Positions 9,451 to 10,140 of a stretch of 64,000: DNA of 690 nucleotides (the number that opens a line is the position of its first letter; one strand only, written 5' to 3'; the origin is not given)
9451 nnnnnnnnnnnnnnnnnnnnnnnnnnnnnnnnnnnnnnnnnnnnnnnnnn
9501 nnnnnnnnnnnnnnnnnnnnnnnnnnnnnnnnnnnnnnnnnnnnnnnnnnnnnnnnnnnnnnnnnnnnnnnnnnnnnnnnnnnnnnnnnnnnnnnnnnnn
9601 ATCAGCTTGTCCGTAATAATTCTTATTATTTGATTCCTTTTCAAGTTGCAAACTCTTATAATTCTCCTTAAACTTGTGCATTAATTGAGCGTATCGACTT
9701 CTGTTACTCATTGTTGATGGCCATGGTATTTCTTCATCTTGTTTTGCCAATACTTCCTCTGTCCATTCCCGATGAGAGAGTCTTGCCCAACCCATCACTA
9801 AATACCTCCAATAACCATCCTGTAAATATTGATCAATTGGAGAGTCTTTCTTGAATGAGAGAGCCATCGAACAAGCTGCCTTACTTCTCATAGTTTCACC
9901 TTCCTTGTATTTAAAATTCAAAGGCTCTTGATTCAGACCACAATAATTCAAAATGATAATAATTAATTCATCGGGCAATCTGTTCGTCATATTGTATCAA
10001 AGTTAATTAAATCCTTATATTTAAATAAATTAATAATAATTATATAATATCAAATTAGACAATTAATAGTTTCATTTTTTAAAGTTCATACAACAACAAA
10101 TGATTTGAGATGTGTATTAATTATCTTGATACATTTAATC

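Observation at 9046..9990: F-box-like head fused to a Ras-like GTPase ending in a CaaX box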

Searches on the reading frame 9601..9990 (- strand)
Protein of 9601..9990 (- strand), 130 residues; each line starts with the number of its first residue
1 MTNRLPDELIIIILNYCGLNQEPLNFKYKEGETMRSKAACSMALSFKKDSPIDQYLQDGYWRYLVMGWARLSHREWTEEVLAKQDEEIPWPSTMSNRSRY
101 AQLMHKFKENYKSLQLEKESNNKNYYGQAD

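Call 18: search_protein_representatives(protein=window:9601-9990:-)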
Query: 130 residues. Proteins with E-value up to 0.001 (for the whole library): 4; up to 1e-10: 2; up to 1e-30: 1. The best 4 are listed.
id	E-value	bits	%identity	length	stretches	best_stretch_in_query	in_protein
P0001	2.0e-83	292.9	100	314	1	1-130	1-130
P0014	5.3e-11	58.8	38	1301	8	83-116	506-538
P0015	2.5e-06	43.7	25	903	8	71-110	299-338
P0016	2.0e-05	40.7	25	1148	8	39-94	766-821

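Call 25: find_homologous_proteins(query=A2, max_evalue=10)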
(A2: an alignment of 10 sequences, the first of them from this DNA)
Query A2 (10 sequences) (127 aa, profile of the alignment): 2 proteins with E <= 10 among 693 candidates.
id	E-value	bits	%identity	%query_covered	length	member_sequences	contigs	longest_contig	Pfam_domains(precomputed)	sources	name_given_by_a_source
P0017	1.8e-31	127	-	-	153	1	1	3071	-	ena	-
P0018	3.6e-28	116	22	21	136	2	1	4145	-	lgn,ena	-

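Call 26: search_solved_structures(query=A2, max_evalue=10, show_alignments=3)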
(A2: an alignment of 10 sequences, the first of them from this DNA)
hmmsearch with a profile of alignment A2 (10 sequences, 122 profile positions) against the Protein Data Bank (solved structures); distinct sequences matched with E-value up to 10: 5.
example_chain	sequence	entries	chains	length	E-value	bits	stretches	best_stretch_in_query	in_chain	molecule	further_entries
7zjj_A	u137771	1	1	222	0.64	13.2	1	12-82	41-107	CspZ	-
3r2p_A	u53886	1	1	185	0.71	13.1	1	41-90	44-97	Apolipoprotein A-I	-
2lem_A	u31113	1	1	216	0.9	12.8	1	50-90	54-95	Apolipoprotein A-I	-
8wce_A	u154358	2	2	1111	1.1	12.4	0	41-90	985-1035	Uncharacterized protein | Cas13h1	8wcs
1fyh_A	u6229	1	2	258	3.2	11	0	58-91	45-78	Interferon gamma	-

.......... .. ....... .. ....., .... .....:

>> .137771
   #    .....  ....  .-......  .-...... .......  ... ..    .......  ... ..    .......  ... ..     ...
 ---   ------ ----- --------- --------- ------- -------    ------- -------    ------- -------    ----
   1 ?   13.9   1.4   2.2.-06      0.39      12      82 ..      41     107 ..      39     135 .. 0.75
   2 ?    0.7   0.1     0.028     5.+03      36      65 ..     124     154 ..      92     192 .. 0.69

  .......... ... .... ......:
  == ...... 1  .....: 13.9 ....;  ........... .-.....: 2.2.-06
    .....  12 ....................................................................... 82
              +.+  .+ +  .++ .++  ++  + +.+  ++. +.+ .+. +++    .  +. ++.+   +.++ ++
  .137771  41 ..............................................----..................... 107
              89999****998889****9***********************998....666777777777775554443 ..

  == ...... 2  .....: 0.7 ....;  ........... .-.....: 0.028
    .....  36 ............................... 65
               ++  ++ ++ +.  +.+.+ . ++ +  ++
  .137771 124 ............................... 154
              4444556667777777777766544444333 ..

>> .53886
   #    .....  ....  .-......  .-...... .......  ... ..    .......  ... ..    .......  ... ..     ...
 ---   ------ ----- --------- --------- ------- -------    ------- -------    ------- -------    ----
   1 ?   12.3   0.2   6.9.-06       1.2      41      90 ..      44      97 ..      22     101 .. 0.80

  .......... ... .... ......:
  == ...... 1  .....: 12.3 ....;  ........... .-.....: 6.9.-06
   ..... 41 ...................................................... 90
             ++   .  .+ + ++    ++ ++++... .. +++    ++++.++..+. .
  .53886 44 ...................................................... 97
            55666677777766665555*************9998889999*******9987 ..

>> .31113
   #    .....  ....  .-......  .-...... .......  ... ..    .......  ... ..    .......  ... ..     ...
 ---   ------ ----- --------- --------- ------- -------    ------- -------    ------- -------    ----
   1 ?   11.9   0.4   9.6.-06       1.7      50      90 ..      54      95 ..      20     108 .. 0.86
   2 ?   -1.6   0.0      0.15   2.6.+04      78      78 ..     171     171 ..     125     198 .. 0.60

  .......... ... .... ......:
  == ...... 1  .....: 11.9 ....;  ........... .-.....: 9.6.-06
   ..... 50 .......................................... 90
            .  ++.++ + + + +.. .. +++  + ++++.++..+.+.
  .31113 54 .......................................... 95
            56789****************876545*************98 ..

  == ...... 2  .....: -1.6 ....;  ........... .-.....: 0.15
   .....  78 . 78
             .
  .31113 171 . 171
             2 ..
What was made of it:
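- A profile search of PDB sequences finds no F-box protein (call 26).
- Tried and rejected: Profile search of PDB sequences with the extension alignment (call 26).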

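Call 27: search_protein_families(library=pfam, alignment_id=A2, max_evalue=10)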
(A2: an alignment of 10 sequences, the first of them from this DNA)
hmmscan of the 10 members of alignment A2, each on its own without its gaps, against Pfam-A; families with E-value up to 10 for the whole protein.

A. member 1, seq(127 aa): 0 families

B. families by the number of members that match (of 10 scanned): 13 families
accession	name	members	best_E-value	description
PF12937.12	F-box-like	3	0.056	F-box-like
PF13013.11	F-box-like_2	1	0.0053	F-box-like domain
PF00250.24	Forkhead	1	0.0083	Forkhead domain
PF21693.2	SWT1_3rd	1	0.013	Transcriptional protein SWT1, C-terminal domain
PF07840.17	FadR_C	1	0.014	FadR C-terminal domain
PF18481.7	DUF5616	1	0.035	Domain of unknown function (DUF5616)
PF14526.11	Cass2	1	0.041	Integron-associated effector binding protein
PF20716.2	ATPTG10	1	0.044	ATPTG10-like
PF16021.10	PDCD7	1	0.052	Programmed cell death protein 7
PF08721.17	Tn7_Tnp_TnsA_C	1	0.055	TnsA endonuclease C terminal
PF00646.38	F-box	1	0.071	F-box domain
PF08857.17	ParBc_2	1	0.077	Putative ParB-like nuclease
PF09515.15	Thia_YuaJ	1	0.19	Thiamine transporter protein (Thia_YuaJ)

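Call 47: search_protein_families(library=pfam, proteins=[P0017, P0018], max_evalue=1)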
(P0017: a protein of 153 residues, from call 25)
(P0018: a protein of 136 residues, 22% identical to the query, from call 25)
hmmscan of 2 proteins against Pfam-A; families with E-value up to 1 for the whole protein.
P0017 (153 aa): 0 families

P0018 (136 aa): 1 family
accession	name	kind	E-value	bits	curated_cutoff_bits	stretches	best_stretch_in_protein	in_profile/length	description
PF12937.12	F-box-like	-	0.2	11.9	24.3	1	9-23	1-15/47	F-box-like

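Call 61: predict_structure(alignment_id=A5)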
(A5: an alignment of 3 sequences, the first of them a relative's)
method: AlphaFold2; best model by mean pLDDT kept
length: 136 residues; sequences in the alignment: 3
mean_pLDDT: 42.6   pTM: 0.29
mean pLDDT of the five models: 42.6, 40.2, 38.1, 37.8, 37.3
residues with pLDDT >= 90: 0; 70-90: 0; 50-70: 38; < 50: 98
segments of 3 or more residues with pLDDT < 50: 1-52, 72-76, 96-118, 121-136
pLDDT, mean of each block of 10 residues (from residue 1): 27 40 35 36 42 54 54 49 58 52 41 43 32 25
secondary structure, 60 per line:
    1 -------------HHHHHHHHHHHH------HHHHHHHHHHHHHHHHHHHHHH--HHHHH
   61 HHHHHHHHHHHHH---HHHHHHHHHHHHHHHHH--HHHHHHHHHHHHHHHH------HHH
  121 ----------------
elements in order: H14-25 H32-53 H56-73 H77-93 H96-111

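Call 71: find_encoding_contigs(protein=P0018, flank=3000, max_places=3)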
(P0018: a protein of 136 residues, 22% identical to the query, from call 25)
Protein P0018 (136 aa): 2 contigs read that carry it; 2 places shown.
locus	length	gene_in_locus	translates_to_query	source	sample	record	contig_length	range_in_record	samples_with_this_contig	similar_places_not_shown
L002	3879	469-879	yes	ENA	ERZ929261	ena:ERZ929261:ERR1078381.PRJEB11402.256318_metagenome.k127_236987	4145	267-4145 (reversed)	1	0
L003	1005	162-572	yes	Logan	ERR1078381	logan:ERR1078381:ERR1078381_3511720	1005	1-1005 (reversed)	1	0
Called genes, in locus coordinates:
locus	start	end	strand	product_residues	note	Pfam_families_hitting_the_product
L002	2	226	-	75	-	?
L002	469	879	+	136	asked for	-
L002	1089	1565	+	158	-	PF00009:GTP_EFTU (weak), PF00071:Ras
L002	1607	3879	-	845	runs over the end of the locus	?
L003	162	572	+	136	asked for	-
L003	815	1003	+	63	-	?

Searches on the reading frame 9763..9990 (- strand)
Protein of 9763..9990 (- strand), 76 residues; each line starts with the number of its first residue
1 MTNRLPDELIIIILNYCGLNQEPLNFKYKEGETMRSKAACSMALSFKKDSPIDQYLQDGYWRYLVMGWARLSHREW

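Call 78: search_protein_families(library=pfam, proteins=[window:9763-9990:-], max_evalue=10)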
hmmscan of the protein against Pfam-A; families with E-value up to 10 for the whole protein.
seq(76 aa): 1 family
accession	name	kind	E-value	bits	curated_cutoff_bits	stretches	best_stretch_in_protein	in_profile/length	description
PF07261.16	DnaB_2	-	0.19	11.9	22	1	4-30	28-53/74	Replication initiation and membrane attachment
